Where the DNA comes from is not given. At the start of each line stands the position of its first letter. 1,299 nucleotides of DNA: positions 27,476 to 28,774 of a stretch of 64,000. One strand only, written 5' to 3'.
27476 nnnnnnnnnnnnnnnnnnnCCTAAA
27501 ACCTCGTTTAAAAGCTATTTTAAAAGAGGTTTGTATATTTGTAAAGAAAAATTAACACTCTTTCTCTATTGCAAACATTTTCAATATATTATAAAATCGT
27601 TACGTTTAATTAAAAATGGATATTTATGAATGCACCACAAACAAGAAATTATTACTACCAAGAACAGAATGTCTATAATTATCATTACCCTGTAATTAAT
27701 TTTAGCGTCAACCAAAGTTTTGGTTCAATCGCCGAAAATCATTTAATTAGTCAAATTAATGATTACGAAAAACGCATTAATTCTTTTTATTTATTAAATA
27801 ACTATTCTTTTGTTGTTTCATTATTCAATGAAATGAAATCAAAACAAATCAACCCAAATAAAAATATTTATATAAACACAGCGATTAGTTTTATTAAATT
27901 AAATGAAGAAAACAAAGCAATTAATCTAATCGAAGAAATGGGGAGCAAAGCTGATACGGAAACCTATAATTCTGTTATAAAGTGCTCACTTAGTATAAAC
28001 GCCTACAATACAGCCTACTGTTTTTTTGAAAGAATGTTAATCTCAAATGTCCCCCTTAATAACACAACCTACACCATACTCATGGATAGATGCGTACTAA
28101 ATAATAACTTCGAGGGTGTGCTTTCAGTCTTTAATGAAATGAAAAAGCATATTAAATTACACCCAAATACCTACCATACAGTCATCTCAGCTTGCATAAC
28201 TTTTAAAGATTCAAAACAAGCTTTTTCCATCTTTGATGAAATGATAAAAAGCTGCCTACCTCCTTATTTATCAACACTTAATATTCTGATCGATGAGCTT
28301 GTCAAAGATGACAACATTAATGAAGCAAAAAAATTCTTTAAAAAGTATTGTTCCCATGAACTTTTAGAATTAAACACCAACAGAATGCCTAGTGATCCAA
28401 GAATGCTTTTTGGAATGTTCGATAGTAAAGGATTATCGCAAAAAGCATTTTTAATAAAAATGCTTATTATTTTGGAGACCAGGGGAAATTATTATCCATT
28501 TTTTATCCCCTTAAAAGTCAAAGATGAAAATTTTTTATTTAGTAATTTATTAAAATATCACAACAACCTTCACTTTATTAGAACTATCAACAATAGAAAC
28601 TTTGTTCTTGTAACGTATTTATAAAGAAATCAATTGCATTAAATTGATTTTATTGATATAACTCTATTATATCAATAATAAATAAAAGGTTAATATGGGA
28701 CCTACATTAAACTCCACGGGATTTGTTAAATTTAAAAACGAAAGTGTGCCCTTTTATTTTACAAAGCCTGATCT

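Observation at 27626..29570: Tandem pair of very AT-rich pentatricopeptide-repeat (PPR)-like genes inside the glycan cluster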

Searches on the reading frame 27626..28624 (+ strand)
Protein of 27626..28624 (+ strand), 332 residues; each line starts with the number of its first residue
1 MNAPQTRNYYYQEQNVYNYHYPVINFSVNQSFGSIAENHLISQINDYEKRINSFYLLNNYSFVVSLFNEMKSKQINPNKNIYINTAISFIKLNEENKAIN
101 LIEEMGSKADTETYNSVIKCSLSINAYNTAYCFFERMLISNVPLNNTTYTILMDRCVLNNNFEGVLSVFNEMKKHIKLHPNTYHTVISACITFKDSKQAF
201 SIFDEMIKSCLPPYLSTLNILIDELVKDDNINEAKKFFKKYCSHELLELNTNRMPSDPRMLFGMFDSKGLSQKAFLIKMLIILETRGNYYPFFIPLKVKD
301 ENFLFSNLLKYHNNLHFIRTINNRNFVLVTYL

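Call 3: search_protein_families(library=pfam, proteins=[window:27626-28624:+], max_evalue=1)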
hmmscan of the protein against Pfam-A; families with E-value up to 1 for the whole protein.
window:27626-28624:+ (332 aa): 7 families
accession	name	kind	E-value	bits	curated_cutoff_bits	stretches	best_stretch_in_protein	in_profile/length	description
PF13041.12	PPR_2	-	5.8e-22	78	30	5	110-156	2-48/50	PPR repeat family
PF01535.26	PPR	-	3.1e-20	71.4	25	3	148-174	2-28/31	PPR repeat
PF13812.12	PPR_3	-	1.1e-12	48.3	25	3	175-223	10-58/63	Pentatricopeptide repeat domain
PF17177.10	PPR_long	-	4.7e-07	29.8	27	2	116-245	17-154/211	Pentacotripeptide-repeat region of PRORP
PF10037.15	MRP-S27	-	2.8e-05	23.7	25.9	1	163-249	88-174/393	Mitochondrial 28S ribosomal protein S27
PF12854.13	PPR_1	-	4.8e-05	23.4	23.8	1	210-240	2-32/34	PPR repeat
PF12544.13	LAM_C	-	0.21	12.2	26.7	1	154-194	40-79/127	Lysine-2,3-aminomutase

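Call 4: search_protein_families(library=ncbifam, proteins=[window:27626-28624:+], max_evalue=1)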
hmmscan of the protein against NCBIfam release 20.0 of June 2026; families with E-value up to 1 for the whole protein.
window:27626-28624:+ (332 aa): 3 families
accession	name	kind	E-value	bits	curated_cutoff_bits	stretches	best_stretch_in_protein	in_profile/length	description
TIGR00756.2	PPR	repeat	1.3e-22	78.5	20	3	148-181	2-34/35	pentatricopeptide repeat protein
NF000985.0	PRK00103.1-3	equivalog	0.061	13.1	172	0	32-79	8-51/159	23S rRNA (pseudouridine(1915)-N(3))-methyltransferase RlmH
TIGR02917.1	PEP_TPR_lipo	equivalog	0.087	10.7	312.2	0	145-208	566-629/899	XrtA/PEP-CTERM system TPR-repeat protein PrsT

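Call 8: find_homologous_proteins(query=window:27626-28624:+, max_evalue=0.001)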
Query window:27626-28624:+ (332 aa): 1 proteins with E <= 0.001 among 1059 candidates.
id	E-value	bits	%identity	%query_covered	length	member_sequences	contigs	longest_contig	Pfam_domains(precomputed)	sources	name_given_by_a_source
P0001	8.9e-215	730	100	100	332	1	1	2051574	PF17177.11,PF13041.13,PF01535.27,PF13812.13,PF23276.3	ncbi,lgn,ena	-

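Call 10: find_encoding_contigs(protein=P0001, flank=10000, max_places=6)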
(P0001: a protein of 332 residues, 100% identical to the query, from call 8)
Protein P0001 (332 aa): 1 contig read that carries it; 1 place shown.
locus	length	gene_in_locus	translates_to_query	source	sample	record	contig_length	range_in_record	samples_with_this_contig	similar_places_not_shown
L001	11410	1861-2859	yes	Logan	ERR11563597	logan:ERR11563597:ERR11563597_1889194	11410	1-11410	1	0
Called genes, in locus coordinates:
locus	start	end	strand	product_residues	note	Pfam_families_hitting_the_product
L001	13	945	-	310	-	PF01641:SelR, PF24046:At4g08330 (faint), PF01625:PMSR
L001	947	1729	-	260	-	PF00685:Sulfotransfer_1, PF13469:Sulfotransfer_3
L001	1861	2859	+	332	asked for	PF23276:TPR_24 (faint), PF13812:PPR_3 (faint), PF01535:PPR (faint), PF17177:PPR_long (faint), PF13041:PPR_2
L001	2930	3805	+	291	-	PF01535:PPR (faint), PF13812:PPR_3 (weak), PF13041:PPR_2 (weak)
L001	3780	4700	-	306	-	PF01370:Epimerase, PF04321:RmlD_sub_bind, PF16363:GDP_Man_Dehyd (weak)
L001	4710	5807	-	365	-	PF04321:RmlD_sub_bind, PF01073:3Beta_HSD, PF01370:Epimerase, PF02719:Polysacc_synt_2, PF07993:NAD_binding_4, PF16363:GDP_Man_Dehyd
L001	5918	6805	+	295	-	PF04230:PS_pyruv_trans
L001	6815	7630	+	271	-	PF01501:Glyco_transf_8 (weak)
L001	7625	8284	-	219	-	-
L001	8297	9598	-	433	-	PF13638:PIN_4, PF13604:AAA_30 (faint), PF02562:PhoH, PF13245:AAA_19 (faint), PF13401:AAA_22 (faint)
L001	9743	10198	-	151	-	-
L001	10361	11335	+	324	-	-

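Call 14: search_solved_structures(query=window:27626-28624:+, max_evalue=1, show_alignments=2)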
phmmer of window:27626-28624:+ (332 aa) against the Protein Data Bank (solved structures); distinct sequences matched with E-value up to 1: 40.
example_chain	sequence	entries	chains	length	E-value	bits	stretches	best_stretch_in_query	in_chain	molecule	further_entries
5i9f_A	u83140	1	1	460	2.1e-47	165.3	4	104-241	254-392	pentatricopeptide repeat protein dPPR-U10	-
5i9g_C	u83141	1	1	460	7.8e-43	150.2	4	104-240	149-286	pentatricopeptide repeat protein dPPR-U8C2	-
5i9d_A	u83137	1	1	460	7.1e-36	127.4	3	103-240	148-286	pentatricopeptide repeat protein dPPR-U8A2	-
5i9h_A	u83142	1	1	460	8.9e-36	127.1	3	104-240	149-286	pentatricopeptide repeat protein dPPR-U8G2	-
6een_C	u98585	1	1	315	4.3e-31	111.7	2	66-240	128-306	Designer Pentatricopeptide Protein dPPR10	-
6een_B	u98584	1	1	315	1.9e-26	96.4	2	64-240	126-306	Designer Pentatricopeptide Protein dPPR10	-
6een_D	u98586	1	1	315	3.6e-26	95.5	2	64-240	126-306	Designer Pentatricopeptide Protein dPPR10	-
6een_A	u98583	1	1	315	3.6e-24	88.9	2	64-240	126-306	Designer Pentatricopeptide Protein dPPR10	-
5orq_A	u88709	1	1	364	1.8e-22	83.3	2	63-238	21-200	cPPR-Telo1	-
5orm_A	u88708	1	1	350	2.5e-22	82.9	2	64-238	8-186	cPPR-Telo1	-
8r5o_G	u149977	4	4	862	1.2e-20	77.4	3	44-223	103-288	PAP2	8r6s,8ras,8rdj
8w9z_E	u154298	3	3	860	1.4e-20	77.1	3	45-229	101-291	Pentatricopeptide repeat-containing protein At1g74850, chloroplastic-like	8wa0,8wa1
9epc_G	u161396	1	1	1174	5e-20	75.3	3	44-223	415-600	PAP2, pTAC2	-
4wsl_A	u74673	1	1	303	7.9e-18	68.1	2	43-225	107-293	Pentatricopeptide repeat protein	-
4pjr_A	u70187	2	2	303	7.9e-18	68.1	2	53-226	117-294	Pentatricopeptide repeat protein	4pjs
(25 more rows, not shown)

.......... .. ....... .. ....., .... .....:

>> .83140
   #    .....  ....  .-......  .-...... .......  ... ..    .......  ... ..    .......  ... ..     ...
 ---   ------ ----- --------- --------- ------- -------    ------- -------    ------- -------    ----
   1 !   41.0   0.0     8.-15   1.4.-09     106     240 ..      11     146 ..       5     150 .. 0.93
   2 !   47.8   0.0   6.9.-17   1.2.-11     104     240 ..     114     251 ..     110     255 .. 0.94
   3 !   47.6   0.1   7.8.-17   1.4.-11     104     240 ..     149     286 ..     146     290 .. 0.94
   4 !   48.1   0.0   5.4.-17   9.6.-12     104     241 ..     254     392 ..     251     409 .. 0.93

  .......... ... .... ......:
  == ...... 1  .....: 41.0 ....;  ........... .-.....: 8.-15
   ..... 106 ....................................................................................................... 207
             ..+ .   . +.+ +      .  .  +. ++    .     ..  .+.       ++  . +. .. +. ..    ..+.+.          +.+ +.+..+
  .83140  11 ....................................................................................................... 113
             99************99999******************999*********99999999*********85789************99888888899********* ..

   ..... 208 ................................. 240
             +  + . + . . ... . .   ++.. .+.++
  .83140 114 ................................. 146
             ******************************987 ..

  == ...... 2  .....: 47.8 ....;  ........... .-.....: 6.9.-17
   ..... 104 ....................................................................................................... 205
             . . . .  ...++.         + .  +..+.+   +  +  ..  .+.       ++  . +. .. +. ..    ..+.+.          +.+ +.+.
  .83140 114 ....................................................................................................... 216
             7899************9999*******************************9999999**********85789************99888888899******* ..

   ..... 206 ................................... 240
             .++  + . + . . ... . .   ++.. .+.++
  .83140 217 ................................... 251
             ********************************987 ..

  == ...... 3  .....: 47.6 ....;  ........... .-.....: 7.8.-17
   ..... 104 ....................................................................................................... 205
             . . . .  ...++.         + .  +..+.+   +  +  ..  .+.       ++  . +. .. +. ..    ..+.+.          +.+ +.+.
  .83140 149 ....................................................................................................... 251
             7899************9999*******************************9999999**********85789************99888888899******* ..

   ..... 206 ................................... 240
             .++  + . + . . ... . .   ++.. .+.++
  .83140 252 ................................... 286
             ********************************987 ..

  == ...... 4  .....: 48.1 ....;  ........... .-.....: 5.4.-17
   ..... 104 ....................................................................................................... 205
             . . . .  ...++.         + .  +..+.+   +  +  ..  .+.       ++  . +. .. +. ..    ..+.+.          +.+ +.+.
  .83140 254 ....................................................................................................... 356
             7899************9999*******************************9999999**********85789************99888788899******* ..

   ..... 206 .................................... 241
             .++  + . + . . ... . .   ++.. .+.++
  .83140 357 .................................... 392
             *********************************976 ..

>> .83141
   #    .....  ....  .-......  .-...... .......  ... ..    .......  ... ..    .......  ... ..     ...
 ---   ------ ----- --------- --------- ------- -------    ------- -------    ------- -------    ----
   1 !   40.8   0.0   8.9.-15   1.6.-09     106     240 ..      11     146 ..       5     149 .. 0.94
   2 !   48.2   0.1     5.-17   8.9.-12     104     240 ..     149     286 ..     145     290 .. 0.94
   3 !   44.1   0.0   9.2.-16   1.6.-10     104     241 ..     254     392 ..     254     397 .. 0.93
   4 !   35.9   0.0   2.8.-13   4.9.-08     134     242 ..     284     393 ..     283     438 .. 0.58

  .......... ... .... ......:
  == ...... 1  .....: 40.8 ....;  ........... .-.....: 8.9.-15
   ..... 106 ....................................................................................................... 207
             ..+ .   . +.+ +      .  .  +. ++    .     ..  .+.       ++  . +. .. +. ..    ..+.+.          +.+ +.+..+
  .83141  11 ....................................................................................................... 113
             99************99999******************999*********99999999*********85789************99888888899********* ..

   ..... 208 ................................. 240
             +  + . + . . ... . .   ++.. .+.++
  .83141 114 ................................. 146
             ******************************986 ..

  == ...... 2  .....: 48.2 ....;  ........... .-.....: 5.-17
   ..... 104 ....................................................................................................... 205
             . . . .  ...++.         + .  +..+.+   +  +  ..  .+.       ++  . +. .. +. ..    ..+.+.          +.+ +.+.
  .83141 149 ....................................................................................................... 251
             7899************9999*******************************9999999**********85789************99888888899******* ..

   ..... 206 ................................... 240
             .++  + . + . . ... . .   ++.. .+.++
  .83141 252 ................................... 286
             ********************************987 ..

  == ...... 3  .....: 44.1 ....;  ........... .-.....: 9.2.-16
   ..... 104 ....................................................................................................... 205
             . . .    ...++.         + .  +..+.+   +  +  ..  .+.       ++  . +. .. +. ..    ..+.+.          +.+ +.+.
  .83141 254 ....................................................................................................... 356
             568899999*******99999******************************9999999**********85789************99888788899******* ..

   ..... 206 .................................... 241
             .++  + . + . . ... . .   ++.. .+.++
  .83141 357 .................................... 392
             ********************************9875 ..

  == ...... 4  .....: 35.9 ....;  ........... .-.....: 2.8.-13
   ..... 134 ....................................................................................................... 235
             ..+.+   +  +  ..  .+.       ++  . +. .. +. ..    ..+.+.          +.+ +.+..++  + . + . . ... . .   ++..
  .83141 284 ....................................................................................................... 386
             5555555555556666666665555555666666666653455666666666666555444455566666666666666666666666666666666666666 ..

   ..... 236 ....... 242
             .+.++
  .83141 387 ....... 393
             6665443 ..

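Call 17: search_protein_representatives(alignment_id=A1)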
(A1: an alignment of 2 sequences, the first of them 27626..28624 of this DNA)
Query: 2 sequences, 349 profile positions. Proteins with E-value up to 0.001 (for the whole library): 14268; up to 1e-10: 5113; up to 1e-30: 315. The best 150 are listed.
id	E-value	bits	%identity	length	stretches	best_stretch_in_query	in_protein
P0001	3.7e-184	628.2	-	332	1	1-344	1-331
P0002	1.7e-160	550.3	-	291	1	57-349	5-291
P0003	1.6e-64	234.7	-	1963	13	90-247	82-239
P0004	1.8e-61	224.6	-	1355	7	94-244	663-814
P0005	2.6e-60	220.9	-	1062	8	67-246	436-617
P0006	3.4e-60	220.5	-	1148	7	50-247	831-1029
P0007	6.4e-56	206.4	-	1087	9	101-243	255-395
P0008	7.8e-55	202.8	-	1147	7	61-242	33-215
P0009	1.2e-54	202.2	-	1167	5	115-239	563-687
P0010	1.9e-54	201.6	-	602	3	131-297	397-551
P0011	5.2e-53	196.8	-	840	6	108-247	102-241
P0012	7.1e-53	196.4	-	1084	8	115-238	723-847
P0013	7.5e-53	196.3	-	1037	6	66-241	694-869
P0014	8.6e-53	196.1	-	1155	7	95-238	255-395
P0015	2.1e-52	194.9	-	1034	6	38-244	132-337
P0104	6.1e-38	147.3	-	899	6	69-230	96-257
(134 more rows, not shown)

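Call 21: list_cluster_members(proteins=[P0001, P0002, P0010])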
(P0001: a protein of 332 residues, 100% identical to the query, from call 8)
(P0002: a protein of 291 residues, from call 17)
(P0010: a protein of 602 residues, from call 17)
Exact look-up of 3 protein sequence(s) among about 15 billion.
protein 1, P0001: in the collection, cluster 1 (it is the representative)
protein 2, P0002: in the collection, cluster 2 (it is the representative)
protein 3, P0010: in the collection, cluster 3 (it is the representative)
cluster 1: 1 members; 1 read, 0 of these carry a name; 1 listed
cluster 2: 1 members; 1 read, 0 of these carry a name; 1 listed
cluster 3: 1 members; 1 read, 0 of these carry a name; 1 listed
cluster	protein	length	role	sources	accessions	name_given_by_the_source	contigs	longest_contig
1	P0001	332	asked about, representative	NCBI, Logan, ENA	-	-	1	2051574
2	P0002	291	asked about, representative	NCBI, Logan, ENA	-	-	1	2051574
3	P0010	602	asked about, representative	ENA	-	-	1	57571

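Call 22: search_protein_families(library=pfam, proteins=[P0010], max_evalue=10)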
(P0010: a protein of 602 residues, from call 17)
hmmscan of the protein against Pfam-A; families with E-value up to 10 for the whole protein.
P0010 (602 aa): 22 families
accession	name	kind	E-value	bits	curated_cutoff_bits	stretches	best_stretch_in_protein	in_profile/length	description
PF13041.12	PPR_2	-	5.2e-115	375.9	30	9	238-286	1-49/50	PPR repeat family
PF12854.13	PPR_1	-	1e-79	262.4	23.8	8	234-266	1-33/34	PPR repeat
PF01535.26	PPR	-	5e-67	218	25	8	451-481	1-31/31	PPR repeat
PF13812.12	PPR_3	-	1.1e-62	208.4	25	7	402-461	2-61/63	Pentatricopeptide repeat domain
PF17177.10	PPR_long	-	7.2e-57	192.6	27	4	322-454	23-163/211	Pentacotripeptide-repeat region of PRORP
PF11663.14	Toxin_YhaV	-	1.8e-21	77.1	35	7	252-276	105-130/138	Toxin with endonuclease activity, of toxin-antitoxin system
PF10037.15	MRP-S27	-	1.5e-17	64.1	25.9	4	450-513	105-168/393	Mitochondrial 28S ribosomal protein S27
PF17049.10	AEP1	-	1.9e-11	44.1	27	4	235-288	227-281/396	ATPase expression protein 1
PF24760.1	TPR_IF140_C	-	5.3e-10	40.2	27.4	1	199-266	56-123/124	IF140 C-terminal TPR domain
PF04733.20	Coatomer_E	-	5.9e-08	32.9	21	1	454-513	171-229/290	Coatomer epsilon subunit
PF06239.17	ECSIT_N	-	7.4e-08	32.3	25.9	2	243-289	75-119/181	Evolutionarily conserved signalling intermediate in Toll pathway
PF19796.4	DUF6280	-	1e-07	32.5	27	0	371-394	47-70/86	Family of unknown function (DUF6280)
PF23436.1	RabGap-TBC_2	-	2.5e-07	31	27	4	401-447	81-127/214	RabGAP TBC domain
PF17014.10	Mad3_BUB1_I_2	-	2.6e-07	31.2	37.6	2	285-355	24-91/128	Putative Mad3/BUB1 like region 1 protein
PF25064.1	ARM_TT21_5th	-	7.2e-07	30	27.8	2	457-514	8-64/117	TT21 fifth ARM repeats domain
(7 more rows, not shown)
